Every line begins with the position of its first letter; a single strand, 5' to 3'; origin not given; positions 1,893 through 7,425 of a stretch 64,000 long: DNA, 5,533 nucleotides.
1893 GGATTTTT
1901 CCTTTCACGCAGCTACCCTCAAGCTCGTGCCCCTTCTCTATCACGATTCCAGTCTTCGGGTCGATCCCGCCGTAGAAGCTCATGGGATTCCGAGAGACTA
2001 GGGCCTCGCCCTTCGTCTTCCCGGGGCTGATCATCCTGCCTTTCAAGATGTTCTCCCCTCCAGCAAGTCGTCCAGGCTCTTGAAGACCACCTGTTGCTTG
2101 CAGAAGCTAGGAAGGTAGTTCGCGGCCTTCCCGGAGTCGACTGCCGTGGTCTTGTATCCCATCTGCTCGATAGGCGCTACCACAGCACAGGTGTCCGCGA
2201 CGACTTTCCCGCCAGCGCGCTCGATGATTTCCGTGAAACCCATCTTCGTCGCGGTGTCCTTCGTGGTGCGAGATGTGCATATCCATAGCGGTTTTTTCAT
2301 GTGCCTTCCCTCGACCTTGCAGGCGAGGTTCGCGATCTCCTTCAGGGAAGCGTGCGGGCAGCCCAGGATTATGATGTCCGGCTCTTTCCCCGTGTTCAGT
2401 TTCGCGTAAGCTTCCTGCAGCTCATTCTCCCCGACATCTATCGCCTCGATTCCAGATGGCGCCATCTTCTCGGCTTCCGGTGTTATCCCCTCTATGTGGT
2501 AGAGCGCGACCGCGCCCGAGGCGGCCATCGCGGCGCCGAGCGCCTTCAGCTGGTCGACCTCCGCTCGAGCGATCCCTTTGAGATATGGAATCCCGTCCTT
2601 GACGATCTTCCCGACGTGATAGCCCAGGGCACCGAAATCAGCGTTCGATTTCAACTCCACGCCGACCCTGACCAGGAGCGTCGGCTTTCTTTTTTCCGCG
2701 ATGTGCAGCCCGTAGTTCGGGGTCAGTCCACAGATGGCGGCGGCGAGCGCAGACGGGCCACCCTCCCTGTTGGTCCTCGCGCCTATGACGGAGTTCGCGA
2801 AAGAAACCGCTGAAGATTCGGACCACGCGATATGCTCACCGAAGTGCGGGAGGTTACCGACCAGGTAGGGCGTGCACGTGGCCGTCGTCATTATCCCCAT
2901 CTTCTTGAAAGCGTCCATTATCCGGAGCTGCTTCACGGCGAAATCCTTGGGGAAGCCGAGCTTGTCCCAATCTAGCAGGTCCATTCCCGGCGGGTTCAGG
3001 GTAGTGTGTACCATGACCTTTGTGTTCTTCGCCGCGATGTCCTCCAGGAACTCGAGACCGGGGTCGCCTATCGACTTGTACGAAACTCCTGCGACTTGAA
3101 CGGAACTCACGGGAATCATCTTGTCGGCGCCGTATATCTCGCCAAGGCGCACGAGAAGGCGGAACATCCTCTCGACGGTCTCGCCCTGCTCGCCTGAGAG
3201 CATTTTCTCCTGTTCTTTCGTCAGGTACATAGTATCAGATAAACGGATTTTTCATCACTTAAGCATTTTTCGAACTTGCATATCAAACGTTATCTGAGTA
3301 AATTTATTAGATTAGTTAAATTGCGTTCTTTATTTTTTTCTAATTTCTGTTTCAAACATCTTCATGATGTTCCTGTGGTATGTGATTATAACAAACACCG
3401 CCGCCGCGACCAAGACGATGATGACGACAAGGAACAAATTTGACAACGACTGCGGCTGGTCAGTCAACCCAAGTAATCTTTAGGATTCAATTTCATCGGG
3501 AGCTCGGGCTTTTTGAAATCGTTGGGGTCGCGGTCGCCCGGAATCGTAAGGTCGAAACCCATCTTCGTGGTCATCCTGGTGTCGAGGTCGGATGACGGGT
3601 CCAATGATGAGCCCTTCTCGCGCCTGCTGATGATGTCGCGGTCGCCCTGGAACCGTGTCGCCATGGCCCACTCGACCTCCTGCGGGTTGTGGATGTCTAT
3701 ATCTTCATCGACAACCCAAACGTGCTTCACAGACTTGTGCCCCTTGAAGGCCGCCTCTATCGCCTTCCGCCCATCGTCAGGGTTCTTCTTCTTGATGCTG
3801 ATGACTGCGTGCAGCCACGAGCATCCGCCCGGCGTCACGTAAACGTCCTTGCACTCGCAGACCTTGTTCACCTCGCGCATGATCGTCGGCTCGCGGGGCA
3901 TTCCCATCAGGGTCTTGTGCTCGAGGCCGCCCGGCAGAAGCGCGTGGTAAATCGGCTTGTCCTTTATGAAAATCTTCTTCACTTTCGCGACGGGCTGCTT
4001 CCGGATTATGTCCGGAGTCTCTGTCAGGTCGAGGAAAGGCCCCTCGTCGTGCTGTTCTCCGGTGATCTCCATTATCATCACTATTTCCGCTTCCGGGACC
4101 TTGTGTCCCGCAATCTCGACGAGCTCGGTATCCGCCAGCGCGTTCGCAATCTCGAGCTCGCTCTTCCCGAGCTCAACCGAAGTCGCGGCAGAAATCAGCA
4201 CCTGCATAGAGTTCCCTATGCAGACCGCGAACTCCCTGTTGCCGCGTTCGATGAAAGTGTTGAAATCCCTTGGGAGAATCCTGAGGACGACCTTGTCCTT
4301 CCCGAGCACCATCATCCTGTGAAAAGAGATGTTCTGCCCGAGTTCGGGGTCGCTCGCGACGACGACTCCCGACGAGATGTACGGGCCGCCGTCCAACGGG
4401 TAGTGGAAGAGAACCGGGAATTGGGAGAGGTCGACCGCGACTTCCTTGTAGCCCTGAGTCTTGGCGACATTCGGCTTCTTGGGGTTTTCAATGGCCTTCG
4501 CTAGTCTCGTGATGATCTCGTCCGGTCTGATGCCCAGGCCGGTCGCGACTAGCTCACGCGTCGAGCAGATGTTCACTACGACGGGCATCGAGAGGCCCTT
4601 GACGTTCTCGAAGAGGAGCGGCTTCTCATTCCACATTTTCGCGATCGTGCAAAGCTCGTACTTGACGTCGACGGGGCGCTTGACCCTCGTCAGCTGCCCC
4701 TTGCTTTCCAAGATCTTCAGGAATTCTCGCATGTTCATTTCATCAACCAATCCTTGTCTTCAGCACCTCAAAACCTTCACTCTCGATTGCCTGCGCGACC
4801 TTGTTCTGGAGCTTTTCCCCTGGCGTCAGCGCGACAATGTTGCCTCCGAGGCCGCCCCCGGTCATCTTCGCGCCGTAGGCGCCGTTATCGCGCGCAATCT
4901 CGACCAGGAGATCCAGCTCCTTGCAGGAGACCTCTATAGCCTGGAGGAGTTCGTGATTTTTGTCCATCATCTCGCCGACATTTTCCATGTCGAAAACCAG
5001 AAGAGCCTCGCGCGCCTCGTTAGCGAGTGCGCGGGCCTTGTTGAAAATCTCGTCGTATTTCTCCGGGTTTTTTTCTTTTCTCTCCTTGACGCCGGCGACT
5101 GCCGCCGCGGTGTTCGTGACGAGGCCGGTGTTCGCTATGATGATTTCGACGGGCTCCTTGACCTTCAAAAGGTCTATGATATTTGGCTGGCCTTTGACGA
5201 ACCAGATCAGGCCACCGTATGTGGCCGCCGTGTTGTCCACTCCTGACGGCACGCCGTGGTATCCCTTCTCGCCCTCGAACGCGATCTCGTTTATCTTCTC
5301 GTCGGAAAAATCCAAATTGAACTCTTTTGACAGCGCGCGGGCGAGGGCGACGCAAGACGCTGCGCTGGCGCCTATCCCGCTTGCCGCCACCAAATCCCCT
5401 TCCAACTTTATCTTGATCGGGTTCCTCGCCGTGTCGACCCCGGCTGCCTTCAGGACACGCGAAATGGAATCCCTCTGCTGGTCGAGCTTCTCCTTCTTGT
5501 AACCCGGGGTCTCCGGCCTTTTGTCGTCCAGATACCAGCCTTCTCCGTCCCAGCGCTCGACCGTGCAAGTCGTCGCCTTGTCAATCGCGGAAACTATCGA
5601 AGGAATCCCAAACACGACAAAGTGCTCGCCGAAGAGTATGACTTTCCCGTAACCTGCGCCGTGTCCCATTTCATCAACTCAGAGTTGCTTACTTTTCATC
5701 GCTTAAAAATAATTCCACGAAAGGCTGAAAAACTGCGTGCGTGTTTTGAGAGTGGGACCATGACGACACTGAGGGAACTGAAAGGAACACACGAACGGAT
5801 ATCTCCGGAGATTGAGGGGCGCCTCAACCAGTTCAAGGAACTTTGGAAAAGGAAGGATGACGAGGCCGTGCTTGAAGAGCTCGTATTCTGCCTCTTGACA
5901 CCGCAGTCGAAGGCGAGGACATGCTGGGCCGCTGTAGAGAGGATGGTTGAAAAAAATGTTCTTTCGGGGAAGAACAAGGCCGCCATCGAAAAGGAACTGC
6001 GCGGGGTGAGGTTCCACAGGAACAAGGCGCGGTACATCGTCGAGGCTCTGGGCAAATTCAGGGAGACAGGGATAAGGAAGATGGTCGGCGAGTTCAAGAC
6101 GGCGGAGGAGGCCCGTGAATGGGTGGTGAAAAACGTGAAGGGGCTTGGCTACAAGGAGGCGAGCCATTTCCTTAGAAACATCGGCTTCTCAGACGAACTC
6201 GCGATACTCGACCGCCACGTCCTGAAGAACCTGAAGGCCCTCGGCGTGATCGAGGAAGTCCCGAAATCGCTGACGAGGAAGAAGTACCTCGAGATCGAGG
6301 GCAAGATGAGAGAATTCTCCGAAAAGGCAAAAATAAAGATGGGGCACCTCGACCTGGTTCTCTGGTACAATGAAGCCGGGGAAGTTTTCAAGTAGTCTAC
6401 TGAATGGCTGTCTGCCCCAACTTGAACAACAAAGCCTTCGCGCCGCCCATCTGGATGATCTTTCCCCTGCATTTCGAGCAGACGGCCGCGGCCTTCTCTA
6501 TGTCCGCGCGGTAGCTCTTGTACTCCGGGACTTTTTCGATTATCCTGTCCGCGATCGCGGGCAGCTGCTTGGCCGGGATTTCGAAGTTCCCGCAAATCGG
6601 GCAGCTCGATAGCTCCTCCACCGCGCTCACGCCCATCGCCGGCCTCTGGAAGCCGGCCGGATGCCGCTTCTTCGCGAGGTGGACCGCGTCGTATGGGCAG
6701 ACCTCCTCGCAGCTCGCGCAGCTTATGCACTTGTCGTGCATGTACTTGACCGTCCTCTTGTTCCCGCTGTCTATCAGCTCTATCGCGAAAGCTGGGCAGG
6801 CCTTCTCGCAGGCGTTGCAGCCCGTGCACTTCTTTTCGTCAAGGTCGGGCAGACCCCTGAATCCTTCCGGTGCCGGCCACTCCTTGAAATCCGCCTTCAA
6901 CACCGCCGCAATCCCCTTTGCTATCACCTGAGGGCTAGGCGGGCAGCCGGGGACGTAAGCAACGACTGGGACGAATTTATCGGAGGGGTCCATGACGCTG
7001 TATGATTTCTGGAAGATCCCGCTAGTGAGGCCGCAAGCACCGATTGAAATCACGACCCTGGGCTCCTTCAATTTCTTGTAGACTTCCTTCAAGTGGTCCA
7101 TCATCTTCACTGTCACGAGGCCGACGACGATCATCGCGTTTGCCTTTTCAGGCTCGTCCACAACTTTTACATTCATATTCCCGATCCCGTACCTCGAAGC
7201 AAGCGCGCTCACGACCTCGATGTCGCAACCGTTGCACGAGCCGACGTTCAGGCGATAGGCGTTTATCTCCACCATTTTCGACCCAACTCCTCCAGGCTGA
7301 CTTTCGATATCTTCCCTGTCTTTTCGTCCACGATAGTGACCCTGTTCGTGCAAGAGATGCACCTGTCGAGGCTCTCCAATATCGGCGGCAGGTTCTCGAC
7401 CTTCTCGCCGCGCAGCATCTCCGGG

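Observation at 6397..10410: Compact soluble-type group-4 [NiFe] hydrogenase operon with an embedded HdrB-like CCG-domain subunit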

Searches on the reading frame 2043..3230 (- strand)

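Call 57: search_protein_families(library=pfam, proteins=[window:2043-3230:-], max_evalue=0.001)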
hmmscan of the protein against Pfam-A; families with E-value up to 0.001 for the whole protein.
window:2043-3230:- (395 aa): 1 family
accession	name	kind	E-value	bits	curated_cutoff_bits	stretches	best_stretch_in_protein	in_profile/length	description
PF04412.18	AcnX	-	1.8e-161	537.7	31.5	1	1-390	1-399/400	Aconitase X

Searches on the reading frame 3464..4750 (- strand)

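Call 57: search_protein_families(library=pfam, proteins=[window:3464-4750:-], max_evalue=0.001)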
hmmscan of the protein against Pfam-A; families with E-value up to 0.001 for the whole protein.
window:3464-4750:- (428 aa): 3 families
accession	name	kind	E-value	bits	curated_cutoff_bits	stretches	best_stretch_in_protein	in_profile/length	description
PF01977.22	UbiD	-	1e-41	142.8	23.3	1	98-275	13-205/206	3-octaprenyl-4-hydroxybenzoate carboxy-lyase Rift-related domain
PF20696.2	UbiD_C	-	3.4e-32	111.5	24.2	1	280-400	2-126/127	3-octaprenyl-4-hydroxybenzoate carboxy-lyase C-terminal domain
PF20695.2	UbiD_N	-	2.1e-21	76.2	24.3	1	11-87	1-78/78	3-octaprenyl-4-hydroxybenzoate carboxy-lyase N-terminal domain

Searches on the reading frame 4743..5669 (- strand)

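Call 57: search_protein_families(library=pfam, proteins=[window:4743-5669:-], max_evalue=0.001)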
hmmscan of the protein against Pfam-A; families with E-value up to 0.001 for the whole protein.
window:4743-5669:- (308 aa): 3 families
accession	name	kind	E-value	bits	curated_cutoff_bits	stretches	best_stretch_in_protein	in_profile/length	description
PF00288.32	GHMP_kinases_N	-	6.6e-16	58.7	22.3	1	72-153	10-87/87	GHMP kinases N terminal domain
PF08544.19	GHMP_kinases_C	-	1.9e-15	57.5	21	1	220-297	2-81/85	GHMP kinases C terminal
PF22700.2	MVD-like_N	-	6.2e-06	26.4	27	1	63-132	59-130/157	Diphosphomevalonate decarboxylase-like N-terminal domain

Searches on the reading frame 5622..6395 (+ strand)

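Call 57: search_protein_families(library=pfam, proteins=[window:5622-6395:+], max_evalue=0.001)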
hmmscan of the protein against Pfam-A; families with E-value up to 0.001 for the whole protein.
window:5622-6395:+ (257 aa): 2 families
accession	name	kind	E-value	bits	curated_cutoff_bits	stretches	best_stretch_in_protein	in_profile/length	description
PF22175.2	Ogg-HhH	-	1.9e-59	200.5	27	1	64-238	1-173/173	8-oxoguanine DNA glycosylase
PF00730.31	HhH-GPD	-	6.1e-05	23.8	26.2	1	91-221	4-101/108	HhH-GPD superfamily base excision DNA repair protein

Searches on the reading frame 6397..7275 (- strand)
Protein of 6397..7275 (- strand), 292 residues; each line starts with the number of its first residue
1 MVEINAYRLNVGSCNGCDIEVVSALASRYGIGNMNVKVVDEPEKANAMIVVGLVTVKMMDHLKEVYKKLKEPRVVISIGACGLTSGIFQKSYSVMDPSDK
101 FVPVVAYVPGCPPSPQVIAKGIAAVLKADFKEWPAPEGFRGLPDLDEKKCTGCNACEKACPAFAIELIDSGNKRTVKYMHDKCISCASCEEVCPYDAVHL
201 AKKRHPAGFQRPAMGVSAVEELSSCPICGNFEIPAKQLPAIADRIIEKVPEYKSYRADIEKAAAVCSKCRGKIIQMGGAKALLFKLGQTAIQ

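Call 4: search_protein_families(library=pfam, proteins=[window:6397-7275:-], max_evalue=0.01)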
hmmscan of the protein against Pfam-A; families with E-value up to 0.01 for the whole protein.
window:6397-7275:- (292 aa): 12 families
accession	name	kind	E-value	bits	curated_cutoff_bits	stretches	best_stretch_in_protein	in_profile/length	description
PF01058.29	Oxidored_q6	-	2e-21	76.5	27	1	14-124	1-127/128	NADH ubiquinone oxidoreductase, 20 Kd subunit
PF00037.32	Fer4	-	1.3e-12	47.4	21.1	2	145-166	3-24/24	4Fe-4S binding domain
PF14697.11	Fer4_21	-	1.1e-11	45.1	35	1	145-199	3-58/59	4Fe-4S dicluster domain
PF12838.12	Fer4_7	-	1.7e-11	44.8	27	1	149-197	1-52/52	4Fe-4S dicluster domain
PF13237.11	Fer4_10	-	1.3e-09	38.3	25.5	1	145-194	4-53/53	4Fe-4S dicluster domain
PF13187.11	Fer4_9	-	6.1e-09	36.2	27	1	149-197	1-51/52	4Fe-4S dicluster domain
PF12837.12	Fer4_6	-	1.2e-08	34.9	25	2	176-197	2-23/24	4Fe-4S binding domain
PF12797.12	Fer4_2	-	1.2e-07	31.7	24.5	2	145-162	5-22/22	4Fe-4S binding domain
PF25160.1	LdpA_Fe-S-bd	-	4.8e-05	23.5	27.6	1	155-200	8-45/49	LdpA Fe-S cluster-binding domain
PF12800.12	Fer4_4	-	0.00035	21.1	24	2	181-196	2-17/17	4Fe-4S binding domain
PF13484.11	Fer4_16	-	0.0022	19.2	30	0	149-169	1-22/66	4Fe-4S double cluster binding domain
PF13183.11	Fer4_8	-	0.0049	17.8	27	0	148-195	3-66/68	4Fe-4S dicluster domain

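Call 5: search_protein_families(library=ncbifam, proteins=[window:6397-7275:-], max_evalue=0.01)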
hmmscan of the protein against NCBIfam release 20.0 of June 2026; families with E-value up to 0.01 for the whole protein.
window:6397-7275:- (292 aa): 101 families (the best 25 are shown)
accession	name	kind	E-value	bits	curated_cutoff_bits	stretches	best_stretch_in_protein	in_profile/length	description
NF005012.1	PRK06411.1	subfamily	1.2e-30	106.2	116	1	15-125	44-154/166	NADH-quinone oxidoreductase subunit NuoB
TIGR01957.1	nuoB_fam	subfamily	1.6e-29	102.7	142.7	1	15-125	27-138/145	NADH-quinone oxidoreductase subunit B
NF011395.0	PRK14820.1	equivalog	3.5e-25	88.8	263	1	15-125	43-153/180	NADH-quinone oxidoreductase subunit B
NF011390.0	PRK14815.1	equivalog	9.7e-25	86.9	281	1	15-122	43-150/183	NADH dehydrogenase subunit B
NF011393.0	PRK14818.1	equivalog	3.5e-24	85.2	255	1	15-123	41-149/173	NADH dehydrogenase subunit B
NF011394.0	PRK14819.1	equivalog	7.7e-24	84.6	312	1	16-121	42-148/264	NADH-quinone oxidoreductase subunit B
NF011391.0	PRK14816.1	equivalog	1.4e-23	83.5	283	1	15-123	62-171/196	NADH-quinone oxidoreductase subunit B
NF011389.0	PRK14814.1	equivalog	1e-21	77.6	285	1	15-122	43-150/186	NADH dehydrogenase subunit B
NF011388.0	PRK14813.1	equivalog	2.1e-21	76.7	294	1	15-125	38-149/189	NADH dehydrogenase subunit B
NF006076.0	PRK08222.1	equivalog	2.4e-21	76.3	270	1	119-272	9-163/181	hydrogenase 4 subunit H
NF009808.0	PRK13292.1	equivalog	3.3e-21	74.8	1156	1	16-126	36-146/791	NADH-quinone oxidoreductase subunit B/C/D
NF009053.0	PRK12387.1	subfamily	3.6e-21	75.7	204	1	129-272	19-161/180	formate hydrogenlyase complex iron-sulfur subunit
NF011392.0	PRK14817.1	equivalog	5.6e-19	68.5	271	1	16-124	47-155/182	NADH-quinone oxidoreductase subunit B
TIGR03294.1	FrhG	equivalog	2.5e-14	53.6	245.5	2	45-130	51-145/228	coenzyme F420 hydrogenase subunit gamma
NF006221.0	PRK08348.1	subfamily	1.1e-13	51.1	124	1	133-202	29-96/136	NADH-plastoquinone oxidoreductase subunit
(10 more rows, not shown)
